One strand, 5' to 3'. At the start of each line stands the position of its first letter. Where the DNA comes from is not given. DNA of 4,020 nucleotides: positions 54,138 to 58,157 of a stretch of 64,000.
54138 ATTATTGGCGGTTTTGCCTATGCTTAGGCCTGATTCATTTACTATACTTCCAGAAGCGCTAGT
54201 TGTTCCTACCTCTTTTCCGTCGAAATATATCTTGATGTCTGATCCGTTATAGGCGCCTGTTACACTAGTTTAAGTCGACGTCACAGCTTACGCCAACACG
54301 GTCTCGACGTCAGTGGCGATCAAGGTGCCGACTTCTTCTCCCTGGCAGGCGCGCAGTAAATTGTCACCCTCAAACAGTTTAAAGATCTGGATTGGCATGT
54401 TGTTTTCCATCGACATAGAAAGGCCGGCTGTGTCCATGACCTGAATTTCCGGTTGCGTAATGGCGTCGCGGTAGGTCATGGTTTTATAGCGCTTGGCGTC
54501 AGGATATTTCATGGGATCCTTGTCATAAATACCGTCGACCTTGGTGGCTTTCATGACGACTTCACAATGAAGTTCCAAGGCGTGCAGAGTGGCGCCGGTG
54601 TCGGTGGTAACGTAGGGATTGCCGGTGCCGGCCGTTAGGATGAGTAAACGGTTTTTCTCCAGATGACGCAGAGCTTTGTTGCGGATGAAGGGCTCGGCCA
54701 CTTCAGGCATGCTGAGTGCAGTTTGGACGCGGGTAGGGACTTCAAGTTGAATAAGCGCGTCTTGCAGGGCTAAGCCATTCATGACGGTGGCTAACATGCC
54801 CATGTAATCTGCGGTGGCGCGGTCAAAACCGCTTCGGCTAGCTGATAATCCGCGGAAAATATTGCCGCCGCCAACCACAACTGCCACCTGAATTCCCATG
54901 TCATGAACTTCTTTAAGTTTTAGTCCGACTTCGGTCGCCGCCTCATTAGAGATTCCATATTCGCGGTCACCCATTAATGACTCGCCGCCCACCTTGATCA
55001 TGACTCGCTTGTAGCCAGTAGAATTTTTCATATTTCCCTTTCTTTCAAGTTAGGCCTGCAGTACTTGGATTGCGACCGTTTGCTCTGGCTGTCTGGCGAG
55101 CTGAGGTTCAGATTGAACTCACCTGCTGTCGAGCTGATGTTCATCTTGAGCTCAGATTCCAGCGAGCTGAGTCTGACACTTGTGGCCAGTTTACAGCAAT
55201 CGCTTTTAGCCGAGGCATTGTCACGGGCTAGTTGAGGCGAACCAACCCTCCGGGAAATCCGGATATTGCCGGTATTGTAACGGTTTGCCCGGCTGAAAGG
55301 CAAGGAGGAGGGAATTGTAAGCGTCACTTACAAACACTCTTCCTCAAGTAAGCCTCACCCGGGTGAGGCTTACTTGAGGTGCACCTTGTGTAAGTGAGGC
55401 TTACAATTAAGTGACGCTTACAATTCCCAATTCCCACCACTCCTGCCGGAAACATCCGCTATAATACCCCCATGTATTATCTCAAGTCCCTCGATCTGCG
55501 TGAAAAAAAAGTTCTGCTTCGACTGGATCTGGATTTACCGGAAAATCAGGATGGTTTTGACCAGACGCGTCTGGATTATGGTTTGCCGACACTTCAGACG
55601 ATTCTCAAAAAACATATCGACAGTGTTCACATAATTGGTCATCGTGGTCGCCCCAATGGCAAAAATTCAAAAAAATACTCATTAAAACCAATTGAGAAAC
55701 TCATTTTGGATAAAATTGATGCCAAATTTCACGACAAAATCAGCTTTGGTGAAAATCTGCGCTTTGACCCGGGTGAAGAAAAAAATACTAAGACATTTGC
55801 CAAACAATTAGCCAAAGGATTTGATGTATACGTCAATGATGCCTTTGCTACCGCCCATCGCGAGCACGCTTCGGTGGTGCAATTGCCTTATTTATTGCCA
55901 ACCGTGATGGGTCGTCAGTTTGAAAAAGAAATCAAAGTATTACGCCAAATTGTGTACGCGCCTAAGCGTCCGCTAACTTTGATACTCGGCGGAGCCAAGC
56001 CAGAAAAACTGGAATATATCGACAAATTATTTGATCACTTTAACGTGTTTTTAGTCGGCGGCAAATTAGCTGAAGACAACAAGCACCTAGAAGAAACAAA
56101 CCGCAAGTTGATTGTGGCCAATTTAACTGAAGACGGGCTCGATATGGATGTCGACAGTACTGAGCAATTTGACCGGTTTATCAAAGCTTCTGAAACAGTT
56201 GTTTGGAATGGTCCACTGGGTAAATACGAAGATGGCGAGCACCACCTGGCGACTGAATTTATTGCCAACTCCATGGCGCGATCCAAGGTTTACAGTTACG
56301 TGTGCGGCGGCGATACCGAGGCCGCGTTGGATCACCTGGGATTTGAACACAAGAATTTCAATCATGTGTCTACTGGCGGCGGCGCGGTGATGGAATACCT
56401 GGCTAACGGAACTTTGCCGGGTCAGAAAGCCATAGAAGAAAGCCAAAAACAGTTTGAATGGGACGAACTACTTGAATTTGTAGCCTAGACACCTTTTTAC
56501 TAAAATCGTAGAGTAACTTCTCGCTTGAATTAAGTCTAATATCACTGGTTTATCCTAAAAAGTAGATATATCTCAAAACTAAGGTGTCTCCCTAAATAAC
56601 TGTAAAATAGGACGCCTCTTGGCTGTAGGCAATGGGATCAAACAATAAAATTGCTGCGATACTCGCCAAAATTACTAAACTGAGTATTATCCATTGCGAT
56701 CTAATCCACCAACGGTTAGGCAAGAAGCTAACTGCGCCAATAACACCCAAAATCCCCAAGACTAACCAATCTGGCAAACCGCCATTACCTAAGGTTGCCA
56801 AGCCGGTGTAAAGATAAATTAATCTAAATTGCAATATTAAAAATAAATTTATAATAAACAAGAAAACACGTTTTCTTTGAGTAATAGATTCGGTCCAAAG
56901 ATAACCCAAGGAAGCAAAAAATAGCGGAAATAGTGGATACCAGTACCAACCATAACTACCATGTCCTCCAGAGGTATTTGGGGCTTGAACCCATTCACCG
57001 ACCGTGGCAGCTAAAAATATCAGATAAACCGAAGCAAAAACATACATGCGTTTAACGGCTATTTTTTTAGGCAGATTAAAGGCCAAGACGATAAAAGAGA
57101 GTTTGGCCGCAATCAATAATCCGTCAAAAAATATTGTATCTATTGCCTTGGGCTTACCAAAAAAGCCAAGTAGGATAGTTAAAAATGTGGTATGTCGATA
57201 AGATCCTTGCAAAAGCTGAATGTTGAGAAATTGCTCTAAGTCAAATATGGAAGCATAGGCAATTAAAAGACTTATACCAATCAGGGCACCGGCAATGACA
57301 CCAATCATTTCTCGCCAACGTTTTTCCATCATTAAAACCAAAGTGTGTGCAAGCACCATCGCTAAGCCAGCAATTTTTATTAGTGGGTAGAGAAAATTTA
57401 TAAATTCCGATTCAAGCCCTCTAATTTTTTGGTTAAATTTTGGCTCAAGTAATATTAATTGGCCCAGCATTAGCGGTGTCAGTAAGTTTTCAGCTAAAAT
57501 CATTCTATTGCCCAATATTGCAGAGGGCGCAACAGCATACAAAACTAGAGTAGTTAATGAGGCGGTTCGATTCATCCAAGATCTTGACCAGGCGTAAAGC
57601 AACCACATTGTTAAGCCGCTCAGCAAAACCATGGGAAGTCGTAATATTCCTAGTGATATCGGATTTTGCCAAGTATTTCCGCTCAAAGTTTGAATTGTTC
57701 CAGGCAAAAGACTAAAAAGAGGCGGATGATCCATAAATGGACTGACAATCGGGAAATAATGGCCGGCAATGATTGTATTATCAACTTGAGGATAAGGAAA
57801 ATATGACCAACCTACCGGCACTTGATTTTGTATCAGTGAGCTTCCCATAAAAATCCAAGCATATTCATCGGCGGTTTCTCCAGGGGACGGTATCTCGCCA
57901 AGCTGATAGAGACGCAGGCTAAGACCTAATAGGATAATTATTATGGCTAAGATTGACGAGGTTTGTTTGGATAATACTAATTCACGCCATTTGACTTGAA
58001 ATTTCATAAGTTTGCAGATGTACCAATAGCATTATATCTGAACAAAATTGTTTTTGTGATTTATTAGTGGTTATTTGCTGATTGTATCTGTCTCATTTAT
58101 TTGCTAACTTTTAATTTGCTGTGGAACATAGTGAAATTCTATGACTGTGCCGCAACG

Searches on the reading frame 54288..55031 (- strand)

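Call 99: search_protein_families(library=pfam, max_evalue=0.001, proteins=[window:54288-55031:-])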
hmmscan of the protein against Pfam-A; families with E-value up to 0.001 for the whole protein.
window:54288-55031:- (247 aa): 1 family
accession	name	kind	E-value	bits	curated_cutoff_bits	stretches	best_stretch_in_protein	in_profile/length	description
PF00696.33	AA_kinase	-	7.9e-29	101.5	24.9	1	8-217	1-233/234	Amino acid kinase family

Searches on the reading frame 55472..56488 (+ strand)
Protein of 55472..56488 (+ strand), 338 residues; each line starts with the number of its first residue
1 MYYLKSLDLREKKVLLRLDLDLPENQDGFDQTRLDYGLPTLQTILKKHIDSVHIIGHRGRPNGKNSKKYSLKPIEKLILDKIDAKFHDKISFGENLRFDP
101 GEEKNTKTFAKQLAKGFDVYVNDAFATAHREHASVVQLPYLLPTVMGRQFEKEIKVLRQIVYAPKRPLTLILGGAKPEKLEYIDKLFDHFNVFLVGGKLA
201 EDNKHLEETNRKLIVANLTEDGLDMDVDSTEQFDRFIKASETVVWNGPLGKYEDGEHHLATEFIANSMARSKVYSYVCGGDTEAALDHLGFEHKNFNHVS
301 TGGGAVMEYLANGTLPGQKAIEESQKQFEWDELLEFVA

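Call 99: search_protein_families(library=pfam, max_evalue=0.001, proteins=[window:55472-56488:+])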
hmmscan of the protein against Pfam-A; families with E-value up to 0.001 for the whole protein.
window:55472-56488:+ (338 aa): 1 family
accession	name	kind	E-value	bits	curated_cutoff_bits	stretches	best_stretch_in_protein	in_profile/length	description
PF00162.24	PGK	-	2.7e-74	250.9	27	2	5-201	2-218/379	Phosphoglycerate kinase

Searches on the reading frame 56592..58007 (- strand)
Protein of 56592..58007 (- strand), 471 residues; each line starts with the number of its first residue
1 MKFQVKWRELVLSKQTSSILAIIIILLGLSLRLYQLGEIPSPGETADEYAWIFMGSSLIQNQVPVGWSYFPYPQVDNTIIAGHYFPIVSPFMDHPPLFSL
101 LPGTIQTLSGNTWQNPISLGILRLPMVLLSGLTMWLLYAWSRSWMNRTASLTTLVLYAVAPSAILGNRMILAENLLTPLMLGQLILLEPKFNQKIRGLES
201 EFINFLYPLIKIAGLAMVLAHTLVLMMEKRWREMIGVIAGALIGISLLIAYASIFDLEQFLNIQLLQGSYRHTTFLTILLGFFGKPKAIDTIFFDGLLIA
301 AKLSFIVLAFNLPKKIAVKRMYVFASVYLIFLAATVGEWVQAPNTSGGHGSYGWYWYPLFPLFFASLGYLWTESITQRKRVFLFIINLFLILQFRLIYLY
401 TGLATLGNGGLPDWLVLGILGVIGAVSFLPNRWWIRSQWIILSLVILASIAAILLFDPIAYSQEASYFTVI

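Call 73: search_protein_families(library=pfam, max_evalue=0.001, proteins=[window:56592-58007:-])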
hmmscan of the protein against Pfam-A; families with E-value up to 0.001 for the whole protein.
window:56592-58007:- (471 aa): 1 family
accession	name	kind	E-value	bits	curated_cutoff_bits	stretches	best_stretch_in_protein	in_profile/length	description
PF13231.12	PMT_2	-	0.00062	20.4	26.1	1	93-187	1-89/160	Dolichyl-phosphate-mannose-protein mannosyltransferase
